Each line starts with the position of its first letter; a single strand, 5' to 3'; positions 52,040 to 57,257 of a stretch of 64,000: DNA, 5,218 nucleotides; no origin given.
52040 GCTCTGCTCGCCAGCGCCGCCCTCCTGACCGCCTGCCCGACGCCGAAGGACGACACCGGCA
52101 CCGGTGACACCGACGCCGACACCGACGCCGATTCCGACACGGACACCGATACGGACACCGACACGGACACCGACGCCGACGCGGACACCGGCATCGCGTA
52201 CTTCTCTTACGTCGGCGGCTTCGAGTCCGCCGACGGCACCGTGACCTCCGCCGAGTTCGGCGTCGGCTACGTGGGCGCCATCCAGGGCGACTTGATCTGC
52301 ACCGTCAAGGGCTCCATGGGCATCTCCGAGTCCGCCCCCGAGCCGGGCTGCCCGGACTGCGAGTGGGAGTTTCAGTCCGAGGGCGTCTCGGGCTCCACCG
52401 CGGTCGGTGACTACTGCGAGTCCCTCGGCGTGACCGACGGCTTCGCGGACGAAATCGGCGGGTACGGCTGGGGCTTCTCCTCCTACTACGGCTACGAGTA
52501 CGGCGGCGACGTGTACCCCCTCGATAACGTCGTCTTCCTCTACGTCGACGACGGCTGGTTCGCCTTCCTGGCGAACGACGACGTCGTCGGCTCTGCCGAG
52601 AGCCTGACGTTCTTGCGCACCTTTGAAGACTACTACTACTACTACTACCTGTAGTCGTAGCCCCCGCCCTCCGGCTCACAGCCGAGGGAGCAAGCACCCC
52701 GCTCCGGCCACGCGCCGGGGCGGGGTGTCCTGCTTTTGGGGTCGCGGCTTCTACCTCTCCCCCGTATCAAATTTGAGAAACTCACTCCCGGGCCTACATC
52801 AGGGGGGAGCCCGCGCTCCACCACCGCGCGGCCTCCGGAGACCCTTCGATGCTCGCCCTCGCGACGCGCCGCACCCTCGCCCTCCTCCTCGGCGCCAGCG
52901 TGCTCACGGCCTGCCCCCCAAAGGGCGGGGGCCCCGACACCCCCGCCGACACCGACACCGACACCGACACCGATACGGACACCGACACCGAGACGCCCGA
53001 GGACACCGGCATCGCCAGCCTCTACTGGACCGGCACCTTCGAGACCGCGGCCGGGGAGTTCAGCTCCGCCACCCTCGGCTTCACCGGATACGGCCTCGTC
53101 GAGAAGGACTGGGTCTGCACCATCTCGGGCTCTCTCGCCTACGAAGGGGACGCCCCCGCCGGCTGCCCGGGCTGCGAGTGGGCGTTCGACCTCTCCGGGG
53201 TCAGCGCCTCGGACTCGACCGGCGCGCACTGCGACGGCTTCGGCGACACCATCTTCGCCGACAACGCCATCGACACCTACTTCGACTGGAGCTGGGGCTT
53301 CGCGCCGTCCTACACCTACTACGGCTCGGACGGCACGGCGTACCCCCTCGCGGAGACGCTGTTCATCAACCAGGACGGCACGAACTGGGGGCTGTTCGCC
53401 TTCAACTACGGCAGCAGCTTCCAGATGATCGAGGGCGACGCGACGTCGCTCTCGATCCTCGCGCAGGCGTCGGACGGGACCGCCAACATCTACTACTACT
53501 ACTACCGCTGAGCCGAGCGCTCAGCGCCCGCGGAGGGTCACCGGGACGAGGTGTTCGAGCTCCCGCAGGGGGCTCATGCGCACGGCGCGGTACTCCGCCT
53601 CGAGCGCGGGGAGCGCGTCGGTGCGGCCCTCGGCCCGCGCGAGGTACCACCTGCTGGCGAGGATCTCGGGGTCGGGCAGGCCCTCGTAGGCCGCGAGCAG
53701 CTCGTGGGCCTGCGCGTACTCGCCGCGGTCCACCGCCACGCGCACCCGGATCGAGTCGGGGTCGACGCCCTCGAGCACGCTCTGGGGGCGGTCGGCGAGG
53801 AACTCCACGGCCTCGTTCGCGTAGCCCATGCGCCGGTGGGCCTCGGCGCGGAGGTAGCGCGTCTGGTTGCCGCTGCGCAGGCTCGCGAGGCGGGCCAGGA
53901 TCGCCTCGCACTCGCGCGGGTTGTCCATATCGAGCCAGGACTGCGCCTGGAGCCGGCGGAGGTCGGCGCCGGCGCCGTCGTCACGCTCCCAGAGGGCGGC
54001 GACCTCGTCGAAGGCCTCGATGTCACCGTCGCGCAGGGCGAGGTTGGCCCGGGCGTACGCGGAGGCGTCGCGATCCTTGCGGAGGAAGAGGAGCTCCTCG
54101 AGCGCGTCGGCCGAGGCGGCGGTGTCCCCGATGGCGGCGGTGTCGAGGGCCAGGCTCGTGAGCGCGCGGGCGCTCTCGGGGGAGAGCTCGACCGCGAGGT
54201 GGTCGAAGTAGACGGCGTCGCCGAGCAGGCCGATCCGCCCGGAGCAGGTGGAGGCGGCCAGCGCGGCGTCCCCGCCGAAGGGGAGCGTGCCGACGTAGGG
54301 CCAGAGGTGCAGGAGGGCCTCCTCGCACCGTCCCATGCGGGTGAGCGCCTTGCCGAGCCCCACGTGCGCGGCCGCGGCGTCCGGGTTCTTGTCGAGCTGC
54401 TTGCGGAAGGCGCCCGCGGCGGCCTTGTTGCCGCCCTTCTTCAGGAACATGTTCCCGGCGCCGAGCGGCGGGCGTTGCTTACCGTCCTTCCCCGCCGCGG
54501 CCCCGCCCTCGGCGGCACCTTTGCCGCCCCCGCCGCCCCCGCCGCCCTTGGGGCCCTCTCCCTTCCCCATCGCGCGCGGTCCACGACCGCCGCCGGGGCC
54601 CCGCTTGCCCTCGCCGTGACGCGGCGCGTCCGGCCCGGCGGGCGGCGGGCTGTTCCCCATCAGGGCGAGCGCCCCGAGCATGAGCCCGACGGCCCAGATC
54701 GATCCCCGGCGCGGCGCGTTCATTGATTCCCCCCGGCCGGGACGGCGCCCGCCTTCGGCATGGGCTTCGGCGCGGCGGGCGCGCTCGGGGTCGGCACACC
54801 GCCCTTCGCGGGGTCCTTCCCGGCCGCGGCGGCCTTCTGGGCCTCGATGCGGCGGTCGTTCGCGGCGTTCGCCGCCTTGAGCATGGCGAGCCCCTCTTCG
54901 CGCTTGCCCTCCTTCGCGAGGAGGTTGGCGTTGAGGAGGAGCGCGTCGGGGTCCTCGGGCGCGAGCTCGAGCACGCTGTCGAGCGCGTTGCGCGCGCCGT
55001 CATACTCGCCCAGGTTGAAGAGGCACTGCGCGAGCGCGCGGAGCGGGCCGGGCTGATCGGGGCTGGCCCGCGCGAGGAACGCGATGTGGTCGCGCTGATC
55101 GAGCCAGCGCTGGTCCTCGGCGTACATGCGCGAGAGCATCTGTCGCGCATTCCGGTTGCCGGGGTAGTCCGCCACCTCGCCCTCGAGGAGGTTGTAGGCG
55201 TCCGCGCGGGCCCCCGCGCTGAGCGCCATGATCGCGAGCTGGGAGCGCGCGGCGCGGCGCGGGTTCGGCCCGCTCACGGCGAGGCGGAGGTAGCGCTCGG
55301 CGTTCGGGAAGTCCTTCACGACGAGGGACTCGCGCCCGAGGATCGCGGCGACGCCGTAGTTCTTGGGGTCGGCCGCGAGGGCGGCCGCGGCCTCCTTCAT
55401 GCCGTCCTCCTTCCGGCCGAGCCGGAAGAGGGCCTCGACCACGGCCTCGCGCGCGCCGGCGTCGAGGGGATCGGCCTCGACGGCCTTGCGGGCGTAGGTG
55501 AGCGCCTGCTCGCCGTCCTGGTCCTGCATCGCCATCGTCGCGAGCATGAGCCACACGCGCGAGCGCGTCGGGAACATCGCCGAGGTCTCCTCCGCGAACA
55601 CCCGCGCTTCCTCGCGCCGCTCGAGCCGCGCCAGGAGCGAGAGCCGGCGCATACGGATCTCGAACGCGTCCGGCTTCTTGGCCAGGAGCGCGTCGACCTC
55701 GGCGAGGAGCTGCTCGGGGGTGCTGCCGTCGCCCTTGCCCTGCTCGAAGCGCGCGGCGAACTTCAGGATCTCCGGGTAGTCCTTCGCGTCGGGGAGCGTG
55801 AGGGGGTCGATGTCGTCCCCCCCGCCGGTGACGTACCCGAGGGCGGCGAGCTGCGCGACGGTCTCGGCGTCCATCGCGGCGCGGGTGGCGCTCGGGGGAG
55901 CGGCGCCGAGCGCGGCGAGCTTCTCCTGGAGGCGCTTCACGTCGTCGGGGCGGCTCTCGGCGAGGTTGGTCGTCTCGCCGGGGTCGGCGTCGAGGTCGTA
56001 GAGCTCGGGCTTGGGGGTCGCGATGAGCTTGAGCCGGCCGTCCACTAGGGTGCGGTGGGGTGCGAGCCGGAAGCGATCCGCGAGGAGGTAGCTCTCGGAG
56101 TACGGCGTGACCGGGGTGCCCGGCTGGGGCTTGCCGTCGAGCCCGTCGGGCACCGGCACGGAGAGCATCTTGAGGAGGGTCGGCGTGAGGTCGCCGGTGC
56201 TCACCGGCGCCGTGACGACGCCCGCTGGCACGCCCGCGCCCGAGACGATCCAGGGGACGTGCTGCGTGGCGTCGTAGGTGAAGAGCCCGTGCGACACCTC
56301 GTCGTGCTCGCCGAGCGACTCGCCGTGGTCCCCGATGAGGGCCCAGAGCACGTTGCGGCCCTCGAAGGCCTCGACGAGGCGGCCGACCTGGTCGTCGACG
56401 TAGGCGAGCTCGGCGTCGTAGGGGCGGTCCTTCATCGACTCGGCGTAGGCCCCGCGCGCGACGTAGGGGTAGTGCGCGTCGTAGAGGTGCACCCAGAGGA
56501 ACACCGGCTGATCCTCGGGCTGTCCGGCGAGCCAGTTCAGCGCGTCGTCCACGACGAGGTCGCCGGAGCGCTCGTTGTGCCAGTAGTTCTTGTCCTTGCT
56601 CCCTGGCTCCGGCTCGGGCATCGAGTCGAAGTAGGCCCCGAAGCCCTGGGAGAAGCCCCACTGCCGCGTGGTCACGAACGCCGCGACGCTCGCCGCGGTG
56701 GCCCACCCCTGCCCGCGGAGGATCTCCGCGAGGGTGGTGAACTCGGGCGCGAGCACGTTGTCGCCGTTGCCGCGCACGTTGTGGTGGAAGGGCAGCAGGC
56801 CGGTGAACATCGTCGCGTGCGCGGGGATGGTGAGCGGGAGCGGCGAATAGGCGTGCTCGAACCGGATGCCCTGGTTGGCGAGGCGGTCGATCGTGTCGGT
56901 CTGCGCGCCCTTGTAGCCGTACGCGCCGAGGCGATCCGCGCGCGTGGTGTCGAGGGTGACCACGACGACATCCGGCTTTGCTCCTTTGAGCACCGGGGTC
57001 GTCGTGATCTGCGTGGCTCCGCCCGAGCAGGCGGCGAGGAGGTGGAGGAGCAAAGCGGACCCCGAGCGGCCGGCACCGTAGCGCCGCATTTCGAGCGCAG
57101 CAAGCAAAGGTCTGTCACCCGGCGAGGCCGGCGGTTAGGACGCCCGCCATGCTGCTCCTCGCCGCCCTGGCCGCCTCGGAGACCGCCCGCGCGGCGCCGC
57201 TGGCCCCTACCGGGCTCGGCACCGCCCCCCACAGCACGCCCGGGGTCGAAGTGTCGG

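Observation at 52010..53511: Tandem paralogous lipoproteins ending in a poly-tyrosine tail encoded by a (TAC)n microsatellite: apparently undescribed family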

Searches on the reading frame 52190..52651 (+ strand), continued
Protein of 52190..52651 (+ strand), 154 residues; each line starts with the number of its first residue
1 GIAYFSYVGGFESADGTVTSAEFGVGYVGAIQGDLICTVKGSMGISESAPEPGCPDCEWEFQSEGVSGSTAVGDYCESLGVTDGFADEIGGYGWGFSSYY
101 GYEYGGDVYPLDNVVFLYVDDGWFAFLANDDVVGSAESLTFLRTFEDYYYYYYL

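Call 68: search_protein_families(library=pfam, proteins=[L004:1560-2378:-, L004:4109-6034:+, L004:6079-7659:+, L007:525-2351:-, L007:2348-4525:-, L007:9946-12036:+, L008:4295-4909:-, L008:6612-8294:-, L008:8487-9620:+, L004:788-1519:-], max_evalue=0.00001)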
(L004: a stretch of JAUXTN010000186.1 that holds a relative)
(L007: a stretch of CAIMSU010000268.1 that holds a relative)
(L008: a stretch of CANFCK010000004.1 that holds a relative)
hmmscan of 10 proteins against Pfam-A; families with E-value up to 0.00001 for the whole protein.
L004:1560-2378:- (272 aa): 1 family
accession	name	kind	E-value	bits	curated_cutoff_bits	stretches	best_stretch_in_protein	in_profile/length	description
PF08241.18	Methyltransf_11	-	1.1e-08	36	21.2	1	141-199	29-95/95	Methyltransferase domain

L004:4109-6034:+ (641 aa): 0 families

L004:6079-7659:+ (526 aa): 4 families
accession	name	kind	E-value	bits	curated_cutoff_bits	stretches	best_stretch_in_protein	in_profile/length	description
PF01266.30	DAO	-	2.9e-48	165.6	27.9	1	31-382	1-353/353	FAD dependent oxidoreductase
PF00355.32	Rieske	-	2.4e-10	40.6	20.3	1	444-508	22-87/88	Rieske [2Fe-2S] domain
PF13450.12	NAD_binding_8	-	2.6e-09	37.7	21.9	1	34-72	1-39/68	NAD(P)-binding Rossmann-like domain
PF00890.30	FAD_binding_2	-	5.3e-06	26.3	20.4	1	31-69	1-39/414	FAD binding domain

L007:525-2351:- (608 aa): 2 families
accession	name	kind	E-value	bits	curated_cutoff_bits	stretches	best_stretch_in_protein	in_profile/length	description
PF00664.28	ABC_membrane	-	2.9e-43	149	28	1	37-309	2-273/274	ABC transporter transmembrane region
PF00005.33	ABC_tran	-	6.3e-28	98.5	25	1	378-526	1-137/137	ABC transporter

L007:2348-4525:- (725 aa): 2 families
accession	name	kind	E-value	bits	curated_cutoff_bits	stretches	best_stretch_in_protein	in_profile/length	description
PF00664.28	ABC_membrane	-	2.9e-26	93.2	28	1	155-423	4-273/274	ABC transporter transmembrane region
PF00005.33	ABC_tran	-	1.7e-23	84.2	25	1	493-628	1-126/137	ABC transporter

L007:9946-12036:+ (696 aa): 2 families
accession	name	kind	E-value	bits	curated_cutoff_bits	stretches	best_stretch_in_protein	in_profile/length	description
PF00004.35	AAA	-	4.8e-41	140.7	21.2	1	292-422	1-130/131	ATPase family associated with various cellular activities (AAA)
PF01434.24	Peptidase_M41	-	9e-33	114.2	29.9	1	511-688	4-190/191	Peptidase family M41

L008:4295-4909:- (204 aa): 0 families

L008:6612-8294:- (560 aa): 2 families
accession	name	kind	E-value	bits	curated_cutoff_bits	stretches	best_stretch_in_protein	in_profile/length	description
PF11617.13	Cu-binding_MopE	-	4.3e-49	164.8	27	5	277-306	1-30/30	Putative metal-binding motif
PF00059.27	Lectin_C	-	3.2e-14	54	22.6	1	457-559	2-106/107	Lectin C-type domain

L008:8487-9620:+ (377 aa): 3 families
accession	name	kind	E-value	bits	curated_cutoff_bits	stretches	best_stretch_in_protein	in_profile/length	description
PF10672.15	Methyltrans_SAM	-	1.9e-24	86.9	27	1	160-306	76-223/286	S-adenosylmethionine-dependent methyltransferase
PF17785.7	PUA_3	-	4.1e-10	39.7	22.6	1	12-63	9-64/64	PUA-like domain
PF13847.12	Methyltransf_31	-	5.3e-06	26.6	27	1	209-311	4-109/145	Methyltransferase domain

L004:788-1519:- (243 aa): 1 family
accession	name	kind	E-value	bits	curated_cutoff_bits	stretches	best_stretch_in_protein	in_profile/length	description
PF04717.18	Phage_base_V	-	4.1e-25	88.4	23.8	1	46-119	2-75/75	Type VI secretion system/phage-baseplate injector OB domain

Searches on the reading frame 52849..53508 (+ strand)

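Call 4: search_protein_families(library=pfam, proteins=[window:52849-53508:+], max_evalue=10)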
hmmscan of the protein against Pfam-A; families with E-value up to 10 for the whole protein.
window:52849-53508:+ (220 aa): 1 family
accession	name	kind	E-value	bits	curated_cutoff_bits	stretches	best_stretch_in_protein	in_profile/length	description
PF21349.2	RUBY_RBDX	-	0.0098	15.8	26.5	1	88-110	1-23/30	Rubrerythrin, rubredoxin-like domain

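Call 5: search_protein_families(library=ncbifam, proteins=[window:52849-53508:+], max_evalue=10)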
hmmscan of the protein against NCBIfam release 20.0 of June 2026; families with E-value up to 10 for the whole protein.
window:52849-53508:+ (220 aa): 1 family
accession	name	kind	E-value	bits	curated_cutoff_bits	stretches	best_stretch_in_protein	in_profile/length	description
NF037948.1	signal_int_SinM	equivalog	0.00091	18.7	250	1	11-63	8-60/387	signal integration modulator SinM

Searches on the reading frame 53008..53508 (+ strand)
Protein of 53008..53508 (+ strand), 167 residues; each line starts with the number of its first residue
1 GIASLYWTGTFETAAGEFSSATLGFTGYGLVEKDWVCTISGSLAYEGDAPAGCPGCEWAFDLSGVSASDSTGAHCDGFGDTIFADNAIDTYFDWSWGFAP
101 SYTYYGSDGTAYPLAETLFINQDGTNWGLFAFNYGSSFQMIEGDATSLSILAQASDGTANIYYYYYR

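Call 48: predict_structure(alignment_id=A4)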
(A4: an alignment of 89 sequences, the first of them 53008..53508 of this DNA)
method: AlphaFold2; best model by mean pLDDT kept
length: 167 residues; sequences in the alignment: 89
mean_pLDDT: 97.3   pTM: 0.89
mean pLDDT of the five models: 97.3, 97.2, 97.0, 96.8, 96.0
residues with pLDDT >= 90: 164; 70-90: 3; 50-70: 0; < 50: 0
segments of 3 or more residues with pLDDT < 50: none
pLDDT, mean of each block of 10 residues (from residue 1): 98 97 98 98 98 98 98 94 96 98 97 98 96 96 99 96 95
secondary structure, 60 per line:
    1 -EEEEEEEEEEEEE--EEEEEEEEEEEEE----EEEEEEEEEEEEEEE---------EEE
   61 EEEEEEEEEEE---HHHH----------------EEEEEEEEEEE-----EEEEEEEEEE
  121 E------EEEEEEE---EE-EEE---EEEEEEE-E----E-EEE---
elements in order: E2-14 E17-29 E34-48 E58-71 H75-78 E95-105 E111-121 E128-134 E141-143 E147-153 E162-164
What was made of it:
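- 53008..53508 (+): C-terminal all-beta four-Cys domain of B (167 aa); GCPGCEW at 53161-53181. AF2 pLDDT 97.3 (call 48).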

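Call 51: fold_search(model_id=the predicted structure, library=pdb)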
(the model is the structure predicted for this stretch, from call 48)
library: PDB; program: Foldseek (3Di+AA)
matches with E <= 10: 427; with E <= 0.001: 0
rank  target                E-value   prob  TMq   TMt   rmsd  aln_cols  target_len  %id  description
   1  2zf4_F                3.2e-02  0.23  0.19  0.17  16.9       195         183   11  Crystal Structure of VioE complexed with phenylpyruvic acid (released 2008-01-01)
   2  2zf3_F                5.2e-02  0.20  0.21  0.20  15.8       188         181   11  Crystal Structure of VioE (released 2008-01-01)
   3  4ki3_L                1.5e-01  0.08  0.16  0.15  13.9       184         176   10  1.70 Angstrom resolution crystal structure of outer-membrane lipoprotein carrier protein (lolA) from Yersinia pestis C (released 2013-05-15)
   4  2zf3_C                1.5e-01  0.11  0.19  0.18  15.9       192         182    9  Crystal Structure of VioE (released 2008-01-01)
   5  7emf_R                1.7e-01  0.14  0.21  0.19  15.2       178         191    9  Human Mediator (deletion of MED1-IDR) in a Tail-extended conformation (released 2021-05-05)
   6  7bbm                  1.7e-01  0.09  0.18  0.19  16.9       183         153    9  Mutant nitrobindin M75L/H76L/Q96C/M148L (NB4H) from Arabidopsis thaliana with cofactor MnPPIX (released 2021-05-26)
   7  8ceo_e                1.8e-01  0.10  0.17  0.12  15.5       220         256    8  Yeast RNA polymerase II transcription pre-initiation complex with core Mediator and the +1 nucleosome (released 2023-03-08)
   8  1gbg                  1.9e-01  0.18  0.22  0.18  14.9       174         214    7  BACILLUS LICHENIFORMIS BETA-GLUCANASE (released 1995-12-07)
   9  3buu_B                2.1e-01  0.12  0.22  0.18  16.7       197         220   11  Crystal structure of LolA superfamily protein NE2245 from Nitrosomonas europaea (released 2008-01-22)
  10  3o5s                  2.2e-01  0.11  0.18  0.15  15.0       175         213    8  Crystal Structure of the endo-beta-1,3-1,4 glucanase from Bacillus subtilis (strain 168) (released 2011-07-13)
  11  1swg_A                2.5e-01  0.20  0.24  0.31  14.4       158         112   12  CIRCULAR PERMUTED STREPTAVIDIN E51/A46 IN COMPLEX WITH BIOTIN (released 1998-07-15)
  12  1swf_B                2.5e-01  0.18  0.25  0.30  10.2       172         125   12  CIRCULAR PERMUTED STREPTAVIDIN E51/A46 (released 1998-04-29)
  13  1s2b                  2.5e-01  0.08  0.17  0.16  13.9       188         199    8  Structure of SCP-B the first member of the Eqolisin family of Peptidases to have its structure determined (released 2004-04-27)
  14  2zf4_A                3.1e-01  0.11  0.19  0.17  16.7       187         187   12  Crystal Structure of VioE complexed with phenylpyruvic acid (released 2008-01-01)
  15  7arm_A                3.1e-01  0.08  0.18  0.16  15.9       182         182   12  LolCDE in complex with lipoprotein and LolA (released 2021-04-07)
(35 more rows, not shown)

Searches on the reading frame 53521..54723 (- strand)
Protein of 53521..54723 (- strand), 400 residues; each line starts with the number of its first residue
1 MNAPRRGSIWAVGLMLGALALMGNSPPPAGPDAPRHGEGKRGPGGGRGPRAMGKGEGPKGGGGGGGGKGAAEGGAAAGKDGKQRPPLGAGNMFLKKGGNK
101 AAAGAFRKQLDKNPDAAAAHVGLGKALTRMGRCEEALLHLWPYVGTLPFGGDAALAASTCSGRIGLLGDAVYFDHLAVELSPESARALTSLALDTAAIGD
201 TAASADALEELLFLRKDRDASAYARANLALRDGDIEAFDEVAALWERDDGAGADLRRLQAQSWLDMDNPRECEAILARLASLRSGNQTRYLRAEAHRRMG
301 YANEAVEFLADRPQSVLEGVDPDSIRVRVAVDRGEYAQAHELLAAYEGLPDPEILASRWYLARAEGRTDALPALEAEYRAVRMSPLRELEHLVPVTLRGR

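Call 66: search_protein_families(library=pfam, proteins=[window:53521-54723:-], max_evalue=0.001)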
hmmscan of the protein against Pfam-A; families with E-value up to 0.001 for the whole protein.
window:53521-54723:- (400 aa): 3 families
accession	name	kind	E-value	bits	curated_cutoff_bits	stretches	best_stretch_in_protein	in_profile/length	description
PF13414.12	TPR_11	-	5.9e-05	23.1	26.8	0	90-131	1-42/42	TPR repeat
PF13432.12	TPR_16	-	9e-05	23.3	32.7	1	89-137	3-51/65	Tetratricopeptide repeat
PF12895.13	ANAPC3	-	0.00026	21.7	27.2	0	209-277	12-80/82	Anaphase-promoting complex, cyclosome, subunit 3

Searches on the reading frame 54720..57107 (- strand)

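Call 66: search_protein_families(library=pfam, proteins=[window:54720-57107:-], max_evalue=0.001)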
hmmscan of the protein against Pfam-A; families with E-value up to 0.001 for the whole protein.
window:54720-57107:- (795 aa): 15 families
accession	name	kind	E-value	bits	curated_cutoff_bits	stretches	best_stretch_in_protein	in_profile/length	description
PF00884.28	Sulfatase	-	9.2e-42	143.8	25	1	45-315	1-299/301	Sulfatase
PF14559.12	TPR_19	-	2.4e-14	53.8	25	2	700-761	5-66/68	Tetratricopeptide repeat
PF13428.12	TPR_14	-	2.4e-13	49.7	23.5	1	688-727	3-42/44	Tetratricopeptide repeat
PF01663.27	Phosphodiest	-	6.4e-12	46.2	23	1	47-263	1-221/342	Type I phosphodiesterase / nucleotide pyrophosphatase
PF07719.23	TPR_2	-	6.8e-10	38.7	27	1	689-719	4-34/34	Tetratricopeptide repeat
PF12895.13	ANAPC3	-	5e-07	30.3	27.2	1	683-745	20-81/82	Anaphase-promoting complex, cyclosome, subunit 3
PF13432.12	TPR_16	-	2.7e-06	28.2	32.7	1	520-583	1-64/65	Tetratricopeptide repeat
PF13181.12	TPR_8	-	3.8e-06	27.1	25.7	0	692-719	7-34/34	Tetratricopeptide repeat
PF00515.34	TPR_1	-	8.4e-06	25.8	27.8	0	692-719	7-34/34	Tetratricopeptide repeat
PF13371.12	TPR_9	-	8.7e-06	26.1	35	1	661-727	4-70/73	Tetratricopeptide repeat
PF23914.1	TPR_CcmH_CycH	-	9.2e-06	26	42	1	513-607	47-144/158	Cytochrome c-type biogenesis protein H TPR domain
PF25064.1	ARM_TT21_5th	-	3.7e-05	24.4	27.8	0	520-574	5-59/117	TT21 fifth ARM repeats domain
PF25058.1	ARM_TT21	-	4.6e-05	23.9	27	0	692-761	63-135/155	Tetratricopeptide repeat protein 21 ARM repeat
PF13431.12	TPR_17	-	9.1e-05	22.9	24.4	0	682-706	9-33/34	Tetratricopeptide repeat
PF16347.10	SGSH_C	-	0.0008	20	29.3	0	276-397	10-148/154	N-sulphoglucosamine sulphohydrolase, C-terminal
